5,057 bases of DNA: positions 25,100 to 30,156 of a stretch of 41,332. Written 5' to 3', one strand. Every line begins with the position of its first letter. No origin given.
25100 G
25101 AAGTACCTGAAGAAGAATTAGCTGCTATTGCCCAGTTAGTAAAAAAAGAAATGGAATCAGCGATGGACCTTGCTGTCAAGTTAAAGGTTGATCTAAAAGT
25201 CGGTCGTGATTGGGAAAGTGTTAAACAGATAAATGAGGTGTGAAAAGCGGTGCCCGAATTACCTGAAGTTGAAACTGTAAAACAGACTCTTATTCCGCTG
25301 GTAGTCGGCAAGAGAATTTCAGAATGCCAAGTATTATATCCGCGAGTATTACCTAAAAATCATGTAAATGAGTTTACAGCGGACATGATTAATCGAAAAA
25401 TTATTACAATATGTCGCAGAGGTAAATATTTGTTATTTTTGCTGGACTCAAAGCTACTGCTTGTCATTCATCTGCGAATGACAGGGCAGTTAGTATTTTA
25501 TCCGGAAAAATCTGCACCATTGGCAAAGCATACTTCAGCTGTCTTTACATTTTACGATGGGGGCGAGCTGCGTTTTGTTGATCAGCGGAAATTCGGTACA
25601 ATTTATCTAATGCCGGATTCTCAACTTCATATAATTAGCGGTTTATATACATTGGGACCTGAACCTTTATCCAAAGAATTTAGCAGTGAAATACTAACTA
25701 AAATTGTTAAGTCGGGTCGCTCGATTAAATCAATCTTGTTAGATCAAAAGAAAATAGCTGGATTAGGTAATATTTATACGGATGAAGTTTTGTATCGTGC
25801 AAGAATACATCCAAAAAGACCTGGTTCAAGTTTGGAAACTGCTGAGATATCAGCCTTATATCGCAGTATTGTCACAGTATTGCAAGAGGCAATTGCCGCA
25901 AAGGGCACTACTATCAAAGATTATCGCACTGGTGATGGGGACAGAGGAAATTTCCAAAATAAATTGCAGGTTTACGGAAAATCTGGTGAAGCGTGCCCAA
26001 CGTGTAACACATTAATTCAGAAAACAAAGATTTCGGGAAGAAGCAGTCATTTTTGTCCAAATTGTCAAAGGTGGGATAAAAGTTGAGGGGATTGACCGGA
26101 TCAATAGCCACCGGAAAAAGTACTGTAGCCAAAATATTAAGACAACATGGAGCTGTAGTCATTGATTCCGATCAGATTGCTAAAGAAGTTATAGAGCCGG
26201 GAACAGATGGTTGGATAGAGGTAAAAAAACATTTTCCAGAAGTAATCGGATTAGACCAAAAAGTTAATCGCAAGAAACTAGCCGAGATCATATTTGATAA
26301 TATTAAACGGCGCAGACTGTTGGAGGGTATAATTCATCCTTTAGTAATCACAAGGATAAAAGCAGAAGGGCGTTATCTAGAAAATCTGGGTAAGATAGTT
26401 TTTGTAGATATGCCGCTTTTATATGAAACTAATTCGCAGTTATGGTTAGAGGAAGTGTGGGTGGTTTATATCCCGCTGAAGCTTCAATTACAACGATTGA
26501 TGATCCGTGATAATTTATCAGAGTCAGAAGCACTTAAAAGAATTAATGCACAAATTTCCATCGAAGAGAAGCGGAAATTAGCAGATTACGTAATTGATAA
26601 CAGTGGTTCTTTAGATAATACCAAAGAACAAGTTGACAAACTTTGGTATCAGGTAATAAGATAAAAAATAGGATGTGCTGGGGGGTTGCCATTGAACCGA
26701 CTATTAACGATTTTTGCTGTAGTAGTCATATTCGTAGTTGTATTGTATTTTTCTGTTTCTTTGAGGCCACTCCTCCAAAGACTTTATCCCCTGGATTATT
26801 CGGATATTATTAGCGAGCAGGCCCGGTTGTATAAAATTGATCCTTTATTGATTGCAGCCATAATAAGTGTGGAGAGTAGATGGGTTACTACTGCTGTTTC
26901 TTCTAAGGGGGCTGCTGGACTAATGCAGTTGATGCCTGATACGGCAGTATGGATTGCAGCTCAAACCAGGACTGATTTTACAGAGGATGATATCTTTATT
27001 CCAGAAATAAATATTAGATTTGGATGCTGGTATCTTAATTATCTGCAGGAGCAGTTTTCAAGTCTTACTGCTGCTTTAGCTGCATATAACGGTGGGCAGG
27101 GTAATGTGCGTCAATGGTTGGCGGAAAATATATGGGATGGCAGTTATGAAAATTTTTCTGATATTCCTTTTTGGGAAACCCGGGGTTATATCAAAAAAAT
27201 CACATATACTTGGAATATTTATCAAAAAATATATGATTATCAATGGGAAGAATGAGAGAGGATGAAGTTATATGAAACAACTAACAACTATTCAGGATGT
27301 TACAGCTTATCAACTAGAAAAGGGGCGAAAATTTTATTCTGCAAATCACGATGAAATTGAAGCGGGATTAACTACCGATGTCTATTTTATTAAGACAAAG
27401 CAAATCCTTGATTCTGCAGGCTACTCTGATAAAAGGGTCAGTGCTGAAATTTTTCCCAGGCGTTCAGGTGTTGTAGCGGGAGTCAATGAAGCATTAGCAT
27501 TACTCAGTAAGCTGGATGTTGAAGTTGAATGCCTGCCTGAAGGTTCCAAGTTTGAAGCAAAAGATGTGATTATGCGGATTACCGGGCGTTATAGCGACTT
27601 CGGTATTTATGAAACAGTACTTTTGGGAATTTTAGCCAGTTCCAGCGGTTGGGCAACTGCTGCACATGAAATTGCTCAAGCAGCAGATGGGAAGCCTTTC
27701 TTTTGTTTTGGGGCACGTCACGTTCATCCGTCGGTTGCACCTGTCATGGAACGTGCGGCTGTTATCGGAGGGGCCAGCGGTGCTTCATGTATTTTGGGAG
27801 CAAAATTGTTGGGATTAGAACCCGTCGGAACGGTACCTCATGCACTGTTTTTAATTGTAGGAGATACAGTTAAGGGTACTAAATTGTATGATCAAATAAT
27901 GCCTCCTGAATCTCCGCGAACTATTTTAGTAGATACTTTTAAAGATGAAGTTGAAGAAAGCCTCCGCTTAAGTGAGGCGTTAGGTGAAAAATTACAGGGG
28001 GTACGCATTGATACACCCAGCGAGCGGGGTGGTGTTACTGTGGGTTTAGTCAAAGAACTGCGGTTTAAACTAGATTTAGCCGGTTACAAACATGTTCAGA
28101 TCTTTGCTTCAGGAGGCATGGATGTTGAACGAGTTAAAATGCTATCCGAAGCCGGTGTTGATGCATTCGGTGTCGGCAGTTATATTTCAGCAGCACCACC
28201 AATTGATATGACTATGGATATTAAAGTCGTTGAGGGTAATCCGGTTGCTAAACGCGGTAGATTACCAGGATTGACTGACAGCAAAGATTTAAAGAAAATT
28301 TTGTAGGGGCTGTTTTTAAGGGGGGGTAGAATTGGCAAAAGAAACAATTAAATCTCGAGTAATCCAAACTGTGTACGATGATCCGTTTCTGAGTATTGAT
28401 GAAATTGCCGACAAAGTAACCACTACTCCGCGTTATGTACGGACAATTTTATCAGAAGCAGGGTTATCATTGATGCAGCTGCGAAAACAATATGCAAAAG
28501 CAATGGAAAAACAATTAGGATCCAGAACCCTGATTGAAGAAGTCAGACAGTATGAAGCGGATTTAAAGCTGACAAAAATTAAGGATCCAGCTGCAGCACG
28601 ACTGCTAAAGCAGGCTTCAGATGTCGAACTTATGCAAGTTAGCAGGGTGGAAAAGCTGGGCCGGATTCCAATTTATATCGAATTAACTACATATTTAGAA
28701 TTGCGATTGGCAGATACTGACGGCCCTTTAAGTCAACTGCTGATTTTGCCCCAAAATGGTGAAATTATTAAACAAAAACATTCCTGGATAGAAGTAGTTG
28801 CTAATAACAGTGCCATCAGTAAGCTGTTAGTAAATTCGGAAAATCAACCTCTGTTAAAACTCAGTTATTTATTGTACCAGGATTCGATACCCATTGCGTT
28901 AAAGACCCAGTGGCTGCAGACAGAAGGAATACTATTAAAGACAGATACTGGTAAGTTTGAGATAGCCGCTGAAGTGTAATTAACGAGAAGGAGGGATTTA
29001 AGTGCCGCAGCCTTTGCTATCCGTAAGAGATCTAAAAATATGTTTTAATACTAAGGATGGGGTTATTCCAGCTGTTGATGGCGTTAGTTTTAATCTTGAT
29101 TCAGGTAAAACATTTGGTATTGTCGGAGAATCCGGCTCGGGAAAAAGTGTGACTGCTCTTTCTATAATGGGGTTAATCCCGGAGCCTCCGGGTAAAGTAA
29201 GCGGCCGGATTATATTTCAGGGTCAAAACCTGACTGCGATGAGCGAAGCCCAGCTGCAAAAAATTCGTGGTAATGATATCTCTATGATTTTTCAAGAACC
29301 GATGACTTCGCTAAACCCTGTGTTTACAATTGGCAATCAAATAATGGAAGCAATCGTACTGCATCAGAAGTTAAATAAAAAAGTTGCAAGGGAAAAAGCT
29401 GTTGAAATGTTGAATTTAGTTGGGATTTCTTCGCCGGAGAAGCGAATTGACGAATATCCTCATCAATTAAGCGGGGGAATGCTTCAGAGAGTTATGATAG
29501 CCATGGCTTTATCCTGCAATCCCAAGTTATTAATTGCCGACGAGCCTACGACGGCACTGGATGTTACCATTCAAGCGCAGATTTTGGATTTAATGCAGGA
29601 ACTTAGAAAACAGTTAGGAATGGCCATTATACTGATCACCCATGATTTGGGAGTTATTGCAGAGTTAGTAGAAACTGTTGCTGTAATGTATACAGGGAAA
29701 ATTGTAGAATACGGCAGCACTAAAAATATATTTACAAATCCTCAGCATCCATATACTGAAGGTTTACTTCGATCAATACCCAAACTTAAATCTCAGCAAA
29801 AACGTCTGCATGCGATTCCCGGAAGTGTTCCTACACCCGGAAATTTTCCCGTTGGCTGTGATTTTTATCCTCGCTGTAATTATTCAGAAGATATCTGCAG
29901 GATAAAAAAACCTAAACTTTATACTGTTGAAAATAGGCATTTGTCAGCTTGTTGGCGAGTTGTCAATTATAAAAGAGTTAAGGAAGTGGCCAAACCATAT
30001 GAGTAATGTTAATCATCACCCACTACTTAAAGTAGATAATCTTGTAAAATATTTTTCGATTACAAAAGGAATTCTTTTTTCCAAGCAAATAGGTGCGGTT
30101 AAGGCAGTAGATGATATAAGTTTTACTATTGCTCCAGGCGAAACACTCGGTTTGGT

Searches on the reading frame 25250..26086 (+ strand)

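Call 26: search_protein_families(library=pfam, proteins=[window:25250-26086:+], max_evalue=0.00001)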
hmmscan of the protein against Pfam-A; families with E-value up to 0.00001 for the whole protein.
window:25250-26086:+ (278 aa): 3 families
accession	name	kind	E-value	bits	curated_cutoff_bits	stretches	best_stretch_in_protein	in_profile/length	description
PF01149.29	Fapy_DNA_glyco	-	9.9e-35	120.1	25.5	1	1-118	1-117/117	Formamidopyrimidine-DNA glycosylase N-terminal domain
PF06831.19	H2TH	-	2.7e-30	104.6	34.7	1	135-224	1-91/93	Formamidopyrimidine-DNA glycosylase H2TH domain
PF06827.20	zf-FPG_IleRS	-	2.2e-08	34.2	21.3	1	246-273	1-28/30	Zinc finger found in FPG and IleRS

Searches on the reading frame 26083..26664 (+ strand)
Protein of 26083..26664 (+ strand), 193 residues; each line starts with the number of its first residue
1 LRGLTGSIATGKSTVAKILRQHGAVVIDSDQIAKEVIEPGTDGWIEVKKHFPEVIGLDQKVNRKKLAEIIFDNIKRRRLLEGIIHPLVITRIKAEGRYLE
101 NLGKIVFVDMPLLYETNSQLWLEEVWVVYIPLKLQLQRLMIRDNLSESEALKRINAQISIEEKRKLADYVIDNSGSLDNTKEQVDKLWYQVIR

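Call 26: search_protein_families(library=pfam, proteins=[window:26083-26664:+], max_evalue=0.00001)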
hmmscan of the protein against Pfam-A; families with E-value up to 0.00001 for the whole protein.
window:26083-26664:+ (193 aa): 1 family
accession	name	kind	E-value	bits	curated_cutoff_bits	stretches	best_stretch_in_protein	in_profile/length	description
PF01121.26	CoaE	-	1.9e-53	181.2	27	1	3-178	4-179/180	Dephospho-CoA kinase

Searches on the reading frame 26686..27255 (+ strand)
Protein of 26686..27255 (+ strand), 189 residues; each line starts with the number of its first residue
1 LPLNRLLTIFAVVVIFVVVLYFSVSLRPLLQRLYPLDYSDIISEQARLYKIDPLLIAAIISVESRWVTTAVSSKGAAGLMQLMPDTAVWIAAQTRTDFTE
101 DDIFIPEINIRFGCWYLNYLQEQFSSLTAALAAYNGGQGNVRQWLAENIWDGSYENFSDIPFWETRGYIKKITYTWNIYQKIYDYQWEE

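Call 26: search_protein_families(library=pfam, proteins=[window:26686-27255:+], max_evalue=0.00001)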
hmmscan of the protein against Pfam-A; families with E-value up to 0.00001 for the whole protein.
window:26686-27255:+ (189 aa): 1 family
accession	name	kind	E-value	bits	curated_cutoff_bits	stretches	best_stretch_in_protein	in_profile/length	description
PF01464.25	SLT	-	3.3e-30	104.5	21.3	1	42-150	3-110/117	Transglycosylase SLT domain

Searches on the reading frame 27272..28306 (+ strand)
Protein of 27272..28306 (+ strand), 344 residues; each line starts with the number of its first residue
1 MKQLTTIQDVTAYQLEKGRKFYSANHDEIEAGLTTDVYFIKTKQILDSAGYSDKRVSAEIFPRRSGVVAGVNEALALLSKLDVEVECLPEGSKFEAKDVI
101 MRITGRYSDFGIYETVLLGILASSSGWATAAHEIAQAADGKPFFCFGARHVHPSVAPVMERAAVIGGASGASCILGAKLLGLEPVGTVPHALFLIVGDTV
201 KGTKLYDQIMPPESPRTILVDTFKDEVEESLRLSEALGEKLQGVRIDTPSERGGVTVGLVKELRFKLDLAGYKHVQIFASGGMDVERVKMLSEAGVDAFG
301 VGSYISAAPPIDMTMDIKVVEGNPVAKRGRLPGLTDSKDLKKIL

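Call 26: search_protein_families(library=pfam, proteins=[window:27272-28306:+], max_evalue=0.00001)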
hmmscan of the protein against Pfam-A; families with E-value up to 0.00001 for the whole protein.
window:27272-28306:+ (344 aa): 2 families
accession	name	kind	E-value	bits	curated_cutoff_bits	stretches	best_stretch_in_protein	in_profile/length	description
PF02749.22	QRPTase_N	-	1.7e-23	83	27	1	36-125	1-82/82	Quinolinate phosphoribosyl transferase, N-terminal domain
PF01729.25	QRPTase_C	-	6.2e-18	65.5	23.1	1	128-316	2-169/169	Quinolinate phosphoribosyl transferase, C-terminal domain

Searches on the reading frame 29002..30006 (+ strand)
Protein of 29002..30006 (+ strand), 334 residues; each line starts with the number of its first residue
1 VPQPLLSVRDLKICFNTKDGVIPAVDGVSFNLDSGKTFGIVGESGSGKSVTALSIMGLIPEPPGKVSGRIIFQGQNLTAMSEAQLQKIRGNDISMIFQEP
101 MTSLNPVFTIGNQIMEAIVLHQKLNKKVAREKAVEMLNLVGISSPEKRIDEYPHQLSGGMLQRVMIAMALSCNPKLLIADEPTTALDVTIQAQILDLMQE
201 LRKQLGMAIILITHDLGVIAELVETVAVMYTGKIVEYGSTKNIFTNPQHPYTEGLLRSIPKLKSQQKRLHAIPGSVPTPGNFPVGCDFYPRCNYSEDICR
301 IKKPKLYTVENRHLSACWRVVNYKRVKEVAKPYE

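Call 26: search_protein_families(library=pfam, proteins=[window:29002-30006:+], max_evalue=0.00001)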
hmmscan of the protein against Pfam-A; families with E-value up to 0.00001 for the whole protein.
window:29002-30006:+ (334 aa): 4 families
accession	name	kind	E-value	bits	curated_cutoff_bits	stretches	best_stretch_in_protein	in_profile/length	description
PF00005.33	ABC_tran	-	4.7e-29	102.2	25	1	26-184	2-137/137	ABC transporter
PF08352.17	oligo_HPY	-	2.3e-23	82.8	27.1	1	235-299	1-65/65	Oligopeptide/dipeptide transporter, C-terminal region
PF13304.12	AAA_21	-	3.6e-07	31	27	1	139-219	221-303/304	AAA domain, putative AbiEii toxin, Type IV TA system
PF02463.25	SMC_N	-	5.1e-07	29.8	40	1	38-230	27-213/220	RecF/RecN/SMC N terminal domain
